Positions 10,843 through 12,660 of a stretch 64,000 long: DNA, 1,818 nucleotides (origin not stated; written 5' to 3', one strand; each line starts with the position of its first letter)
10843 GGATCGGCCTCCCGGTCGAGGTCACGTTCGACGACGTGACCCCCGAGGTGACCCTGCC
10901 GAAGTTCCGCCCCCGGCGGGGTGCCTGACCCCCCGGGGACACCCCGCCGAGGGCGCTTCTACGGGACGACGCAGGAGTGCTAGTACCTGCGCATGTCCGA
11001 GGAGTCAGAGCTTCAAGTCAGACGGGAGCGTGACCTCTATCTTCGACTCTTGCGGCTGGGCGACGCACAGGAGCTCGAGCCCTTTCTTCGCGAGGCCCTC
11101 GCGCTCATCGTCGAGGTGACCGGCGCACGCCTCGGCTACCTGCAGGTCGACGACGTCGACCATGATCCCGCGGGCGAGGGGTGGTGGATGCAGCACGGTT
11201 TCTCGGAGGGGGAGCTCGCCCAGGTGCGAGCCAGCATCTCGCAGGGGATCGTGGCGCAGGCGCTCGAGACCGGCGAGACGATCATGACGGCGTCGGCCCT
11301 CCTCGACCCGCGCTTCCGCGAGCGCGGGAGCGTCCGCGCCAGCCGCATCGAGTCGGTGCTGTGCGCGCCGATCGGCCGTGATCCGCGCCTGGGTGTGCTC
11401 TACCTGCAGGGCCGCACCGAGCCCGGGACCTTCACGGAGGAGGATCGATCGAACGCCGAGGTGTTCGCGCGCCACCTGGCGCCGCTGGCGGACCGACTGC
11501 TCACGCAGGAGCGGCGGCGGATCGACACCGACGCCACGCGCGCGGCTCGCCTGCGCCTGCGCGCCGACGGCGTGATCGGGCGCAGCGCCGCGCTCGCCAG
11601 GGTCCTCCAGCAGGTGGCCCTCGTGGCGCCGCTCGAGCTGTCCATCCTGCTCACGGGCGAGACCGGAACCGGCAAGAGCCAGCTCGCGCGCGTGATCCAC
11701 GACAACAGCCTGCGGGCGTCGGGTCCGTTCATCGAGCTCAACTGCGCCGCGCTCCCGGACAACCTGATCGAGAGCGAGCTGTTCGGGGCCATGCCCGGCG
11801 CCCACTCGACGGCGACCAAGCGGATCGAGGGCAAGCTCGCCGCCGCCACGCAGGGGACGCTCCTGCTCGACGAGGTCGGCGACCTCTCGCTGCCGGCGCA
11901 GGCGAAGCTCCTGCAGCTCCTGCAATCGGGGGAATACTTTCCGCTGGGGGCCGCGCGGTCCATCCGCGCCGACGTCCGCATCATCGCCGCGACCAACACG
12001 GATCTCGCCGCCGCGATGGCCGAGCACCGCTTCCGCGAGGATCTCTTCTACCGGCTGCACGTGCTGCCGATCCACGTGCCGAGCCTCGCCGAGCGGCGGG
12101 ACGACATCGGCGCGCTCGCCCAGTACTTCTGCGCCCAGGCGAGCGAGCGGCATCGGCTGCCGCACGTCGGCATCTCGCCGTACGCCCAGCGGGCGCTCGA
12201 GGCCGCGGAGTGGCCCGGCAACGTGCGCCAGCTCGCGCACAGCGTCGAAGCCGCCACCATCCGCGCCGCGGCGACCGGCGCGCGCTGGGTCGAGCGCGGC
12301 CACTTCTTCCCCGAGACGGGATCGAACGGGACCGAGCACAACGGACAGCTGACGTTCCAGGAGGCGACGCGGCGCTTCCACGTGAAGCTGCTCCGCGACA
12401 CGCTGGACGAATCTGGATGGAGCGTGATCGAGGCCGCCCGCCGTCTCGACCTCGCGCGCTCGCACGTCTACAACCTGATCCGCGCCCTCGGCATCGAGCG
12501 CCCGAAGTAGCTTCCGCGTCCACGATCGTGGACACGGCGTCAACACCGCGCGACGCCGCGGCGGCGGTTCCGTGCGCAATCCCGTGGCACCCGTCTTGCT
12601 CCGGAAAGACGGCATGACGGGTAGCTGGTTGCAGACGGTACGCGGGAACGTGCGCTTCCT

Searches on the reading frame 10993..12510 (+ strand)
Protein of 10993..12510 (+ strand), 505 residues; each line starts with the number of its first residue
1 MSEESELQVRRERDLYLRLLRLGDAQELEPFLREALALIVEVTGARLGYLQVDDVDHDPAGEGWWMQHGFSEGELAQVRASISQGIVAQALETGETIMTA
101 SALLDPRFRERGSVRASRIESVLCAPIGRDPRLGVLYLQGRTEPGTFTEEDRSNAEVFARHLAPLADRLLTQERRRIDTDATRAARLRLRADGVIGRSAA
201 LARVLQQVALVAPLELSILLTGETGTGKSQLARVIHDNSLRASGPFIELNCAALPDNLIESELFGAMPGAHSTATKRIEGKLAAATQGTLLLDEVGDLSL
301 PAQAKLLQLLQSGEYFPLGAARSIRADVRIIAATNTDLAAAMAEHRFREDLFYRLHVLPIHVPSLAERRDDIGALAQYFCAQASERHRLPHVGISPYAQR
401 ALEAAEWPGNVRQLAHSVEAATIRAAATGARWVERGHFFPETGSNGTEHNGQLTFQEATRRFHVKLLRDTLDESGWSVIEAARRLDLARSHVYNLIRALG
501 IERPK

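Call 9: search_protein_families(library=pfam, proteins=[window:10993-12510:+], max_evalue=0.01)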
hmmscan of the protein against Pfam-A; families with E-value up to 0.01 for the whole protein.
window:10993-12510:+ (505 aa): 15 families
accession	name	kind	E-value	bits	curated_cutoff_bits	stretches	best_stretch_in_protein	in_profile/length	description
PF00158.32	Sigma54_activat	-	1e-59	201.5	20.2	1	194-361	1-168/168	Sigma-54 interaction domain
PF14532.12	Sigma54_activ_2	-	2.4e-19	70.4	25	1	195-365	1-138/138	Sigma-54 interaction domain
PF25601.1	AAA_lid_14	-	3.4e-15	56.1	27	1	367-442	2-74/87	AAA+ ATPase lid domain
PF13185.12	GAF_2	-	5.5e-14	53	28.6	1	26-163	2-132/136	GAF domain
PF01590.32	GAF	-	1.4e-11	45.4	22.4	1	27-163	1-130/133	GAF domain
PF07728.20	AAA_5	-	6.7e-07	29.8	22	1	218-336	2-123/139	AAA domain (dynein-related subfamily)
PF13191.12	AAA_16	-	7e-06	27.1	32.6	1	195-273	3-88/167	AAA ATPase domain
PF00004.35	AAA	-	1.1e-05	26.3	21.2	1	218-349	1-125/131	ATPase family associated with various cellular activities (AAA)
PF13384.12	HTH_23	-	0.00036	20.7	24.6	1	459-498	5-40/50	Homeodomain-like domain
PF13492.12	GAF_3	-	0.0009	20.1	27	1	82-163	52-124/129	GAF domain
PF02954.25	HTH_8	-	0.0013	18.9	22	1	465-493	8-36/42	Bacterial regulatory protein, Fis family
PF01078.27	Mg_chelatase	-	0.0017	18.2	20.3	0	276-337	96-159/207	Magnesium chelatase, subunit ChlI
PF13401.12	AAA_22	-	0.0027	18.5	27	1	217-310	7-108/130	AAA domain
PF13551.12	HTH_29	-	0.0055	17.2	28.1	0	474-498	10-35/64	Winged helix-turn helix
PF07724.20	AAA_2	-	0.007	16.9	27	0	216-341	4-130/166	AAA domain (Cdc48 subfamily)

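Call 10: find_related_loci(query=window:10993-12510:+, collection=genome_contigs, flank=6000)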
Query window:10993-12510:+ (505 aa) in genome_contigs; peptide patterns used: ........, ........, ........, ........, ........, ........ (x = any residue, [..] = any of these).
285 stretches matched a pattern; 209 encode a relative of the query (tblastn E <= 1e-3); the best 80 are kept; 80 distinct loci.
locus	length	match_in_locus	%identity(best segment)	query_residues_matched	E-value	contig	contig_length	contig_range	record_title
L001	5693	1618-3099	60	8-503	0e+0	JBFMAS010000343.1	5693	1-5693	MAG: Thermodesulfobacteriota bacterium isolate MAG144 MAG144_343, whole genome shotgun sequence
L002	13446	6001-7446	64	23-503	0e+0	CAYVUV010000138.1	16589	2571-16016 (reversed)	MAG TPA_asm: uncultured Candidatus Binatia bacterium isolate binchicken_co200_21 genome assembly, contig: k141_1353272,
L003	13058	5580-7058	59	9-503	0e+0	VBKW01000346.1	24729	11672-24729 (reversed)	MAG: Deltaproteobacteria bacterium isolate DP_19 14_0903_13_30cm_scaffold_6060340, whole genome shotgun sequence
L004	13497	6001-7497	57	4-503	2e-180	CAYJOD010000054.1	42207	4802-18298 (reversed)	MAG TPA_asm: uncultured Candidatus Binatia bacterium isolate ERP124720_co1_58 genome assembly, contig: NODE_1267_length_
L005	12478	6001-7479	58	8-503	2e-180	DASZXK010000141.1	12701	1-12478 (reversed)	MAG TPA_asm: Polyangiaceae bacterium isolate SMAG_U6181 k141_828381, whole genome shotgun sequence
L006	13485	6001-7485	59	7-504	7e-180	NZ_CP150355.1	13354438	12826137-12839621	Sorangium sp. So ce1000 chromosome, complete genome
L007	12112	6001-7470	58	12-503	9e-179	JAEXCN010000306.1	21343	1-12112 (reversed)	MAG: Proteobacteria bacterium isolate OH_HBB_116 k127_1305823, whole genome shotgun sequence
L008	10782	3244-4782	57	2-503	3e-178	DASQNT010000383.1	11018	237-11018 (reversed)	MAG TPA_asm: Polyangiaceae bacterium isolate SMAG_U10783 k141_196288, whole genome shotgun sequence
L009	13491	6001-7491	58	4-503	2e-177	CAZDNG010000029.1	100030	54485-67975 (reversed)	MAG TPA_asm: uncultured Polyangiaceae bacterium isolate binchicken_co50_422 genome assembly, contig: NODE_179_length_100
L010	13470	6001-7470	58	12-503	2e-177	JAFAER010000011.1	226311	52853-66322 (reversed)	MAG: Proteobacteria bacterium isolate OH_SBlB_141 k127_70694, whole genome shotgun sequence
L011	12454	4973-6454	58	8-503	9e-176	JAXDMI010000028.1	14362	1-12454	MAG: Myxococcales bacterium isolate BP_638 scaffold_922387, whole genome shotgun sequence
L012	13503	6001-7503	56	5-503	3e-175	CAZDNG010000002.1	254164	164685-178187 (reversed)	MAG TPA_asm: uncultured Polyangiaceae bacterium isolate binchicken_co50_422 genome assembly, contig: NODE_15_length_2541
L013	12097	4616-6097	57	6-503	2e-175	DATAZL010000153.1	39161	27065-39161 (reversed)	MAG TPA_asm: Polyangiaceae bacterium isolate SMAG_U5704 k141_2085867, whole genome shotgun sequence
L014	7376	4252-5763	58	11-501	8e-176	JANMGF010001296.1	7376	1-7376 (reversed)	MAG: Polyangium sp. isolate OTE_70b_concoct_23 OTE_70b_k141_3742882, whole genome shotgun sequence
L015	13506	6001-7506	57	1-503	3e-175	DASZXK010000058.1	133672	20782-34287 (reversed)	MAG TPA_asm: Polyangiaceae bacterium isolate SMAG_U6181 k141_865274, whole genome shotgun sequence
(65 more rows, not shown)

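Call 13: find_encoding_contigs(protein=window:10993-12510:+, flank=3000, max_places=6)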
Protein window:10993-12510:+ (505 aa): 1 contig read that carries it; 1 place shown.
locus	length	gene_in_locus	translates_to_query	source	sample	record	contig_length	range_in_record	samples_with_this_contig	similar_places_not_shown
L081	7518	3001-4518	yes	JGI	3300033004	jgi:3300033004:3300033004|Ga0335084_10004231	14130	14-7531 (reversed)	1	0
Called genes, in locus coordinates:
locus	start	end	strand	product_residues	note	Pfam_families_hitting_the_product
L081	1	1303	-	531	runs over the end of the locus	PF01590:GAF, PF13185:GAF_2, PF13492:GAF_3, PF00158:Sigma54_activat, PF14532:Sigma54_activ_2, PF07728:AAA_5, PF25601:AAA_lid_14, PF02954:HTH_8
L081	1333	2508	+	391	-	PF22691:Thiolase_C_1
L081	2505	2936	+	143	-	PF12172:zf-ChsH2, PF01796:OB_ChsH2_C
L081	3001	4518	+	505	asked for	PF01590:GAF, PF13185:GAF_2, PF00158:Sigma54_activat, PF13191:AAA_16 (weak), PF14532:Sigma54_activ_2, PF00004:AAA (weak), PF07728:AAA_5 (weak), PF25601:AAA_lid_14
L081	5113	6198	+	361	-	PF06580:His_kinase, PF02518:HATPase_c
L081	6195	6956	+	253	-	PF00072:Response_reg, PF04397:LytTR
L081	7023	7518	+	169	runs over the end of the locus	?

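Call 29: find_homologous_proteins(query=window:10993-12510:+, max_evalue=1e-100)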
Query window:10993-12510:+ (505 aa): 2682 proteins with E <= 1e-100 among 8000 candidates; the best 120 are listed.
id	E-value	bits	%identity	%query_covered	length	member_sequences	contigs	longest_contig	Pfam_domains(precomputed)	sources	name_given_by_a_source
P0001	0.0e+0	1099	100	100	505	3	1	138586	PF13185.13,PF00158.33,PF25601.2,PF01590.33,PF00004.36,PF14532.13,PF07728.21,PF13191.13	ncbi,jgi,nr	ncbi:MAG TPA: sigma-54-dependent Fis family transcriptional regulator [Candidatus Eisenbacteria bact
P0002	3.4e-262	889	90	90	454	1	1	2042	PF13185.13,PF00158.33,PF25601.2,PF00004.36,PF14532.13,PF07728.21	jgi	jgi:Nif-specific regulatory protein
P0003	1.5e-253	860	77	100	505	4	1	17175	PF13185.13,PF00158.33,PF25601.2,PF01590.33,PF02954.26,PF00004.36,PF14532.13,PF07728.21,PF13191.13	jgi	jgi:Nif-specific regulatory protein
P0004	1.5e-238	811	75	99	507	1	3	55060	PF13185.13,PF00158.33,PF25601.2,PF01590.33,PF02954.26,PF00004.36,PF14532.13,PF07728.21,PF13191.13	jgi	jgi:Nif-specific regulatory protein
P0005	5.0e-233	792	73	100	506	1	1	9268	PF13185.13,PF00158.33,PF25601.2,PF14532.13,PF07728.21,PF13191.13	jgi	jgi:transcriptional regulator with GAF, ATPase, and Fis domain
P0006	9.0e-223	759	70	99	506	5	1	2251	PF13185.13,PF00158.33,PF25601.2,PF01590.33,PF14532.13,PF07728.21,PF13191.13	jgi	jgi:Nif-specific regulatory protein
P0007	4.8e-221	753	69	95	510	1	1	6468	PF13185.13,PF00158.33,PF25601.2,PF01590.33,PF02954.26,PF14532.13,PF07728.21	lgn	-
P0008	5.1e-217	740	69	99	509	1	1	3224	PF13185.13,PF00158.33,PF25601.2,PF01590.33,PF02954.26,PF14532.13,PF07728.21,PF13191.13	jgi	jgi:transcriptional regulator with GAF, ATPase, and Fis domain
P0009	7.3e-217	739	70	98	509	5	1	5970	PF13185.13,PF00158.33,PF25601.2,PF01590.33,PF00004.36,PF13401.13,PF14532.13,PF07728.21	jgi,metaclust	metaclust:\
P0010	2.0e-214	731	68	100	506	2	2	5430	PF13185.13,PF00158.33,PF25601.2,PF01590.33,PF02954.26,PF00004.36,PF14532.13,PF07728.21,PF13191.13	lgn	-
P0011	1.3e-210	718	69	99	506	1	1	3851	PF13185.13,PF00158.33,PF25601.2,PF01590.33,PF02954.26,PF14532.13,PF07728.21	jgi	jgi:Nif-specific regulatory protein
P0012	7.4e-210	716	66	96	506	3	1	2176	PF13185.13,PF00158.33,PF25601.2,PF01590.33,PF02954.26,PF14532.13,PF07728.21,PF13191.13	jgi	-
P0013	1.6e-209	715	67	100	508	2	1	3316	PF13185.13,PF00158.33,PF25601.2,PF01590.33,PF14532.13,PF07728.21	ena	-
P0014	9.0e-209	712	67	96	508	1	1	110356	PF13185.13,PF00158.33,PF25601.2,PF01590.33,PF02954.26,PF14532.13,PF07728.21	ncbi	ncbi:MAG: sigma-54-dependent Fis family transcriptional regulator [Candidatus Binatia bacterium]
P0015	1.2e-208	712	66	100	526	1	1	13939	PF13185.13,PF00158.33,PF25601.2,PF01590.33,PF02954.26,PF00004.36,PF14532.13,PF07728.21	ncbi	-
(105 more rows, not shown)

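Call 30: find_encoding_contigs(protein=P0003, flank=5000, max_places=3)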
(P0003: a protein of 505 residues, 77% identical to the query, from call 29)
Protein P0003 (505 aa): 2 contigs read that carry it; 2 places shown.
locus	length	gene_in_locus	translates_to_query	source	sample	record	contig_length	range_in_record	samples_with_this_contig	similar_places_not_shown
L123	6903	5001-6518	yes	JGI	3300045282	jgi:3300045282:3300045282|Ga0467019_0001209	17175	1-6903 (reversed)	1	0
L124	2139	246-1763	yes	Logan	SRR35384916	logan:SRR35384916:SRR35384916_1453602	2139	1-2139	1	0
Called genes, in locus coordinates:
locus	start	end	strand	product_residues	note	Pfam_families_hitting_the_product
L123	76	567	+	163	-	PF06094:GGACT, PF13772:AIG2_2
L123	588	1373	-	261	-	PF00561:Abhydrolase_1, PF12697:Abhydrolase_6, PF12146:Hydrolase_4 (weak)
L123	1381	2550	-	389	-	PF00296:Bac_luciferase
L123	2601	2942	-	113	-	PF02036:SCP2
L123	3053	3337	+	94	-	-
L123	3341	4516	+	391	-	PF22691:Thiolase_C_1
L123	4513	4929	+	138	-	PF12172:zf-ChsH2, PF01796:OB_ChsH2_C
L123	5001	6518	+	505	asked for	PF01590:GAF, PF13185:GAF_2, PF00158:Sigma54_activat, PF13191:AAA_16 (weak), PF14532:Sigma54_activ_2, PF00004:AAA (weak), PF07728:AAA_5 (weak), PF25601:AAA_lid_14, +1 more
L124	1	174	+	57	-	?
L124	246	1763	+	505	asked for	PF01590:GAF, PF13185:GAF_2, PF00158:Sigma54_activat, PF13191:AAA_16 (weak), PF14532:Sigma54_activ_2, PF00004:AAA (weak), PF07728:AAA_5 (weak), PF25601:AAA_lid_14, +1 more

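Call 31: find_encoding_contigs(protein=P0004, flank=5000, max_places=3)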
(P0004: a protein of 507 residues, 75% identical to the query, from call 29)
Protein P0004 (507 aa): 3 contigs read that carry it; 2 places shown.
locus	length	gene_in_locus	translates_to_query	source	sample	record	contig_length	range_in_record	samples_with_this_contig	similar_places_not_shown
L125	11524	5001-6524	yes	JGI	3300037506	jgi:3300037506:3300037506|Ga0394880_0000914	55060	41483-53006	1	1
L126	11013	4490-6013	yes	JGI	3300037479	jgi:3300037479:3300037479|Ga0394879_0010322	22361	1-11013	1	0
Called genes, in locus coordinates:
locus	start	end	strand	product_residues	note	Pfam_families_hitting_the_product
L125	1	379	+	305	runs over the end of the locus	PF06314:ADC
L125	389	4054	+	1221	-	PF00069:Pkinase, PF07714:PK_Tyr_Ser-Thr, PF03109:ABC1 (weak), PF13191:AAA_16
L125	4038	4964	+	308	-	PF02353:CMAS, PF13489:Methyltransf_23, PF08241:Methyltransf_11, PF08242:Methyltransf_12, PF13649:Methyltransf_25, PF13847:Methyltransf_31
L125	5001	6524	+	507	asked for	PF01590:GAF, PF13185:GAF_2, PF00158:Sigma54_activat, PF13191:AAA_16 (weak), PF14532:Sigma54_activ_2, PF00004:AAA (weak), PF07728:AAA_5, PF25601:AAA_lid_14, +1 more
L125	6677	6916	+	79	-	-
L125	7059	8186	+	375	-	PF06580:His_kinase, PF02518:HATPase_c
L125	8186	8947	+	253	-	PF00072:Response_reg, PF04397:LytTR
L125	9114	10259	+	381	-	PF13519:VWA_2 (faint), PF00092:VWA (weak)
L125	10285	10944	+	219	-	PF01618:MotA_ExbB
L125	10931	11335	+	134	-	PF02472:ExbD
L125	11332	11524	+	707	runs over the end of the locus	PF13174:TPR_6 (faint), PF13432:TPR_16 (weak)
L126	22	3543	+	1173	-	PF00069:Pkinase, PF07714:PK_Tyr_Ser-Thr, PF03109:ABC1 (weak), PF13191:AAA_16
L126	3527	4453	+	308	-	PF02353:CMAS, PF13489:Methyltransf_23, PF08241:Methyltransf_11, PF08242:Methyltransf_12, PF13649:Methyltransf_25, PF13847:Methyltransf_31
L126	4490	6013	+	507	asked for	PF01590:GAF, PF13185:GAF_2, PF00158:Sigma54_activat, PF13191:AAA_16 (weak), PF14532:Sigma54_activ_2, PF00004:AAA (weak), PF07728:AAA_5, PF25601:AAA_lid_14, +1 more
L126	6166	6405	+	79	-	-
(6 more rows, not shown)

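Call 32: find_encoding_contigs(protein=P0005, flank=5000, max_places=3)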
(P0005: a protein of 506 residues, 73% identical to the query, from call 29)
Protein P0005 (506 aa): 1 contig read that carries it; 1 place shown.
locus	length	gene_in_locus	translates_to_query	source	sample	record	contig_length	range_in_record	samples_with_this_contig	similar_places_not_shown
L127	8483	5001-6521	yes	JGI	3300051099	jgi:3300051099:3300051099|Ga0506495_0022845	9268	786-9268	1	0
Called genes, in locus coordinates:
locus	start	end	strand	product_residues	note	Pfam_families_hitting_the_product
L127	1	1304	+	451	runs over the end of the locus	PF00614:PLDc (faint), PF13091:PLDc_2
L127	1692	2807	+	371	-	PF13472:Lipase_GDSL_2 (faint)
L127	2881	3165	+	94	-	-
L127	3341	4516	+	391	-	PF22691:Thiolase_C_1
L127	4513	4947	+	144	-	PF12172:zf-ChsH2, PF01796:OB_ChsH2_C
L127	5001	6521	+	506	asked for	PF13185:GAF_2, PF00158:Sigma54_activat, PF13191:AAA_16 (weak), PF14532:Sigma54_activ_2, PF07728:AAA_5, PF25601:AAA_lid_14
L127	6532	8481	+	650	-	?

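Call 37: find_encoding_contigs(protein=P0007, flank=3000, max_places=2)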
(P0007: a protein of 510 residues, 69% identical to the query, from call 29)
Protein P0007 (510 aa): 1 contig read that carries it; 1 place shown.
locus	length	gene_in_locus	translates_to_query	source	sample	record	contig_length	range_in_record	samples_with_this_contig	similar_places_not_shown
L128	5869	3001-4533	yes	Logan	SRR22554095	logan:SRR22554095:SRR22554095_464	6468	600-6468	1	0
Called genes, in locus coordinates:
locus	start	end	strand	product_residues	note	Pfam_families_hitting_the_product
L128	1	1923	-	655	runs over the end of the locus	PF01734:Patatin (faint)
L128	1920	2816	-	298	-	PF04072:LCM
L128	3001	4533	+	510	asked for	PF01590:GAF, PF13185:GAF_2, PF00158:Sigma54_activat, PF14532:Sigma54_activ_2, PF07728:AAA_5, PF25601:AAA_lid_14, PF02954:HTH_8 (weak)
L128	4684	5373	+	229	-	-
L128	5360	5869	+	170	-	?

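Call 38: find_encoding_contigs(protein=P0009, flank=3000, max_places=2)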
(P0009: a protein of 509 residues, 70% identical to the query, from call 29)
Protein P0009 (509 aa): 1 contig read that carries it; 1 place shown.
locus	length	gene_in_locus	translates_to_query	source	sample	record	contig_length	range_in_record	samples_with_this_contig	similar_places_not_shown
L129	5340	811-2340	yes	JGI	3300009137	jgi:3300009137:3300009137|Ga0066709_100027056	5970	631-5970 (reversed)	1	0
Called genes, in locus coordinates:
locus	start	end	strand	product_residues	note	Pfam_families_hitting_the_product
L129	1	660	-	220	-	?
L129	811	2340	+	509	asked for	PF01590:GAF, PF13185:GAF_2, PF00158:Sigma54_activat, PF14532:Sigma54_activ_2, PF00004:AAA (faint), PF07728:AAA_5, PF13401:AAA_22 (faint), PF25601:AAA_lid_14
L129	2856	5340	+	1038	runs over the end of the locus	?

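Call 39: find_encoding_contigs(protein=P0010, flank=3000, max_places=2)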
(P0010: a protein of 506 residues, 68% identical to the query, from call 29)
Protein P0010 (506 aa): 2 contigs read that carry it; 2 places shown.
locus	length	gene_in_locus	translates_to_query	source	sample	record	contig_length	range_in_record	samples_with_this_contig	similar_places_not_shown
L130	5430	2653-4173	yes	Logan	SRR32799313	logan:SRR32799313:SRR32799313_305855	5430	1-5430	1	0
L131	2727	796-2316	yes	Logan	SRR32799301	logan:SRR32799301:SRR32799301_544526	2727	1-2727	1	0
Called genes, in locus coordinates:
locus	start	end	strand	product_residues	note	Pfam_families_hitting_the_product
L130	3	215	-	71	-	?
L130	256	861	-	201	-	-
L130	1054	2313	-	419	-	PF13229:Beta_helix (weak)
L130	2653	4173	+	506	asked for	PF01590:GAF, PF13185:GAF_2, PF00158:Sigma54_activat, PF13191:AAA_16 (weak), PF14532:Sigma54_activ_2, PF00004:AAA (weak), PF07728:AAA_5, PF25601:AAA_lid_14, +1 more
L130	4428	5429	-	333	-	?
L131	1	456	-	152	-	?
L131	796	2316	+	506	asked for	PF01590:GAF, PF13185:GAF_2, PF00158:Sigma54_activat, PF13191:AAA_16 (weak), PF14532:Sigma54_activ_2, PF00004:AAA (weak), PF07728:AAA_5, PF25601:AAA_lid_14, +1 more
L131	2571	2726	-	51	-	?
